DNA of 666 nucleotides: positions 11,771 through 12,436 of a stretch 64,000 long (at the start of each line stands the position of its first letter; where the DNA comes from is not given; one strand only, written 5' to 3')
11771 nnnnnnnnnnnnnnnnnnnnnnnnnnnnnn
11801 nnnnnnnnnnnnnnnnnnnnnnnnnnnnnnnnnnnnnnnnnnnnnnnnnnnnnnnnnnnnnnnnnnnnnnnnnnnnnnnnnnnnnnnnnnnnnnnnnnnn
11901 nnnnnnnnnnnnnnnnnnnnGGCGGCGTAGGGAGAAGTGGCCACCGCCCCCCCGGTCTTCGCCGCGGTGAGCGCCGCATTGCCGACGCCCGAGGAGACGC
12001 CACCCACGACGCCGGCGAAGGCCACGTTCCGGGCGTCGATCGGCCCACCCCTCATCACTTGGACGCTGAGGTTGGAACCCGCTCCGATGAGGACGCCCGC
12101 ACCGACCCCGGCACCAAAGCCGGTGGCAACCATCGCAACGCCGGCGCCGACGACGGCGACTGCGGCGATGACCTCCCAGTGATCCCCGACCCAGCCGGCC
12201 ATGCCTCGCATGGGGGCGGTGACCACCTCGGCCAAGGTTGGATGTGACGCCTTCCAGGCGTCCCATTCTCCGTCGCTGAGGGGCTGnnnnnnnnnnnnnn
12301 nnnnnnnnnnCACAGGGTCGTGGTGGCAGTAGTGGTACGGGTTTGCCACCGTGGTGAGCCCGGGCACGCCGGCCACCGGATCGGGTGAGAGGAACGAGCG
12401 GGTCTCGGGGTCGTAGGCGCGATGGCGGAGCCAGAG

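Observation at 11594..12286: RHS C-terminal 230-aa glycine-zipper domain with no space for a cognate immunity gene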

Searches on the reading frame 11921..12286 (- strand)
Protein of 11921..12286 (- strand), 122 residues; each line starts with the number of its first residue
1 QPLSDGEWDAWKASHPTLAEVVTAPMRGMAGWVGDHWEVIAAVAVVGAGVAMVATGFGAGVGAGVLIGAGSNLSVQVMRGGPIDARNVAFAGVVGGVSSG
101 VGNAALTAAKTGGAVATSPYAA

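Call 87: predict_structure(alignment_id=A5)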
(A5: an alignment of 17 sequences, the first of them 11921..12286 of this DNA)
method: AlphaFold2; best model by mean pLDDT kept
length: 122 residues; sequences in the alignment: 17
mean_pLDDT: 65.6   pTM: 0.38
mean pLDDT of the five models: 65.6, 62.2, 60.7, 59.2, 55.5
residues with pLDDT >= 90: 5; 70-90: 54; 50-70: 43; < 50: 20
segments of 3 or more residues with pLDDT < 50: 108-122
pLDDT, mean of each block of 10 residues (from residue 1): 88 79 74 76 75 72 69 59 58 56 49 39 32
secondary structure, 60 per line:
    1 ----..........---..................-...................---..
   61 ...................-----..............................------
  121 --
elements in order: H5-14 H18-35 H37-55 H59-79 H85-114

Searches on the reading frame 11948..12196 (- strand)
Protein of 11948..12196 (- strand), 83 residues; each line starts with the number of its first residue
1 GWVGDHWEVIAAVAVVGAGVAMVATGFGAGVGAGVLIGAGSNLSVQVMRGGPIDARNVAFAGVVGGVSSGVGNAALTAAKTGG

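Call 60: find_related_loci(query=A4, collection=genome_contigs, flank=7000)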
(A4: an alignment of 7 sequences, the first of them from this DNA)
Query A4 (83 aa) in genome_contigs; peptide patterns used: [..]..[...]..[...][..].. (x = any residue, [..] = any of these).
599 stretches matched a pattern (row limit reached: there are more); 4 encode a relative of the query (tblastn E <= 1e-3); 4 distinct loci.
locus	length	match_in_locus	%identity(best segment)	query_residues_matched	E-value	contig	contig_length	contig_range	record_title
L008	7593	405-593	44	2-60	2e-10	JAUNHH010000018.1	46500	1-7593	MAG: Actinomycetaceae bacterium isolate S28M_Sa_25 NODE_221_length_46500_cov_86.712262, whole genome shotgun sequence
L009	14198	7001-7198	38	5-70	3e-8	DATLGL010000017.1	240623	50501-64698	MAG TPA_asm: Acidimicrobiales bacterium isolate SMAG_U13613 k141_156640, whole genome shotgun sequence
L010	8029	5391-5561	44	2-58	3e-8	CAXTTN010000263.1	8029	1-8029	MAG TPA_asm: uncultured Pseudonocardia sp. isolate public_SRR11456921_metawrap_bin.5 genome assembly, contig: public_SRR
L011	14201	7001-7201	35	3-70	3e-6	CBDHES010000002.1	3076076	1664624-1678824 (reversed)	MAG: Acidimicrobiales bacterium isolate ded2b68e-7136-4fe8-9fc6-91e6ec3c69ec genome assembly, contig: contig_2, whole ge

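Call 74: search_protein_families(library=pfam, proteins=[L010:6196-6660:+, L011:8454-8873:+, L009:7771-8412:+], max_evalue=0.1)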
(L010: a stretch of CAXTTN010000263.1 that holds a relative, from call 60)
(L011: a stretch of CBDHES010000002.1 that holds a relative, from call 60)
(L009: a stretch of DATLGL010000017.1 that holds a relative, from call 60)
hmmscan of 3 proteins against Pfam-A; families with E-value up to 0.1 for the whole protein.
L010:6196-6660:+ (154 aa): 0 families

L011:8454-8873:+ (139 aa): 0 families

L009:7771-8412:+ (213 aa): 6 families
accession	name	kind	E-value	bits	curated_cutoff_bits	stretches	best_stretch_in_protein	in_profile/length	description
PF12796.13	Ank_2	-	2e-36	124.9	27.3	3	90-180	1-88/90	Ankyrin repeats (3 copies)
PF00023.36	Ank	-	5.6e-22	77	21.1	3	152-181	2-31/33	Ankyrin repeat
PF13857.12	Ank_5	-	5.5e-18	65.3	27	3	138-193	1-56/56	Ankyrin repeats (many copies)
PF13606.12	Ank_3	-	1.2e-12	47.1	22.3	2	152-179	2-29/30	Ankyrin repeat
PF13637.12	Ank_4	-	1.5e-12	47.8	22.7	1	123-172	1-50/50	Ankyrin repeats (many copies)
PF24521.3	Ank_KRIT1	-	0.00055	20.1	80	1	90-195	22-127/149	KRIT1 ankyrin-repeats domain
